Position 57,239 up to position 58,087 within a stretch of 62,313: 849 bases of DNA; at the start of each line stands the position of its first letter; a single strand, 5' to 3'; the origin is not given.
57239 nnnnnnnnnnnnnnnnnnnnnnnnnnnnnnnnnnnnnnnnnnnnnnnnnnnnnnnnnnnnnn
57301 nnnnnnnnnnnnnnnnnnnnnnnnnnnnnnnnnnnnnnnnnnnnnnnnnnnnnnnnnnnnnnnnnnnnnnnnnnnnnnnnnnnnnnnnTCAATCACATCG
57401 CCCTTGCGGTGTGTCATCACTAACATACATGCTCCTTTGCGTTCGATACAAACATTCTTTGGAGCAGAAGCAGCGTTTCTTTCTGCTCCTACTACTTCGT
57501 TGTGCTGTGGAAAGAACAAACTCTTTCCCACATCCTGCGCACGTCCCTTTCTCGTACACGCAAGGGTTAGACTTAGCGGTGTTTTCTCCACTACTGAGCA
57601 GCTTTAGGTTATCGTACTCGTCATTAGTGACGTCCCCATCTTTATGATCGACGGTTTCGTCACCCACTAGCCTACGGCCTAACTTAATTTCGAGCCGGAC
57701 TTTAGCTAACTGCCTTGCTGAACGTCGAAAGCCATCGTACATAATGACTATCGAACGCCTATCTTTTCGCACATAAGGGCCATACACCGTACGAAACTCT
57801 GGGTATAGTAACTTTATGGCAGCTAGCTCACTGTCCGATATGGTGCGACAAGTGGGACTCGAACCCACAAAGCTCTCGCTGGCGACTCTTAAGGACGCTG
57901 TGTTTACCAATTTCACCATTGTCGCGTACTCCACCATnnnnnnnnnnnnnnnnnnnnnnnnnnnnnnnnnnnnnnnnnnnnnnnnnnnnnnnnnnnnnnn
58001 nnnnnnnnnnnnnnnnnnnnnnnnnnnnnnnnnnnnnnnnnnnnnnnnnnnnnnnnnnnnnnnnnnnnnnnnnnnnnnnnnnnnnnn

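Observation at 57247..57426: Phage-encoded CsrA/RsmA homologue translationally coupled to the DNA polymerase gene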

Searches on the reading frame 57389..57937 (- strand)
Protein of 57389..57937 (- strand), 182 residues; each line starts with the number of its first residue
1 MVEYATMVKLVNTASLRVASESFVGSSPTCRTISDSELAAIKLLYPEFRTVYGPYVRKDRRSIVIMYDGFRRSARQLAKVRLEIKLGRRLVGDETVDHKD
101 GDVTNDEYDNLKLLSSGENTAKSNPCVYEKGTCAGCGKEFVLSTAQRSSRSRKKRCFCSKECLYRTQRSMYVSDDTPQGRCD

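Call 3: search_protein_families(library=pfam, proteins=[window:57389-57937:-], max_evalue=1)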
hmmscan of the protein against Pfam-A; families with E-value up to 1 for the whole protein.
window:57389-57937:- (182 aa): 3 families
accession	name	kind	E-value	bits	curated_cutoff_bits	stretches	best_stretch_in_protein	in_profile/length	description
PF13392.12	HNH_3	-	0.00017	21.6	24.8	1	94-120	19-45/46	HNH endonuclease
PF10235.14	Cript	-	0.034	15.2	25.5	1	125-148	65-88/90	Microtubule-associated protein CRIPT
PF06467.20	zf-FCS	-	0.29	11.4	22.4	1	132-163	6-36/39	MYM-type Zinc finger with FCS sequence motif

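Call 4: search_protein_families(library=phrogs, proteins=[window:57389-57937:-], max_evalue=1)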
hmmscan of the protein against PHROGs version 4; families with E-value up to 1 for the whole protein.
window:57389-57937:- (182 aa): 17 families
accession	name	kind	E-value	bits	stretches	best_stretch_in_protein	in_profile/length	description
phrog_14913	-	DNA, RNA and nucleotide metabolism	8.7e-16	59.3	1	56-169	21-134/149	HNH endonuclease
phrog_15471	-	DNA, RNA and nucleotide metabolism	4.4e-06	27.7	1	83-175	40-140/183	HNH endonuclease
phrog_959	-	DNA, RNA and nucleotide metabolism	1.6e-05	25.7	1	82-123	65-106/138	HNH endonuclease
phrog_4578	-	DNA, RNA and nucleotide metabolism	9.2e-05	23.3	1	86-121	22-57/130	HNH endonuclease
phrog_10730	-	DNA, RNA and nucleotide metabolism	0.00012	22.9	1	82-120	100-138/234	HNH endonuclease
phrog_1271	-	DNA, RNA and nucleotide metabolism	0.00014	22.4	2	87-124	279-317/361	HNH endonuclease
phrog_9706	-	unknown function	0.0014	20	1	130-165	8-44/56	-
phrog_4590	-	unknown function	0.0014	20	1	71-124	28-83/100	-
phrog_20891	-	DNA, RNA and nucleotide metabolism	0.0018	18.9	1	82-118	161-197/219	HNH endonuclease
phrog_59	-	DNA, RNA and nucleotide metabolism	0.004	17.6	1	94-122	206-234/423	HNH endonuclease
phrog_99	-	DNA, RNA and nucleotide metabolism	0.036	14.7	1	94-123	176-205/383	HNH endonuclease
phrog_9496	-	DNA, RNA and nucleotide metabolism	0.1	13.6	1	130-162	6-38/61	endonuclease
phrog_1891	-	DNA, RNA and nucleotide metabolism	0.13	12.6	1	95-121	184-210/255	HNH endonuclease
phrog_2308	-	unknown function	0.15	13.1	1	126-169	96-131/138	-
phrog_36536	-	unknown function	0.16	13.8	1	123-175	4-54/97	-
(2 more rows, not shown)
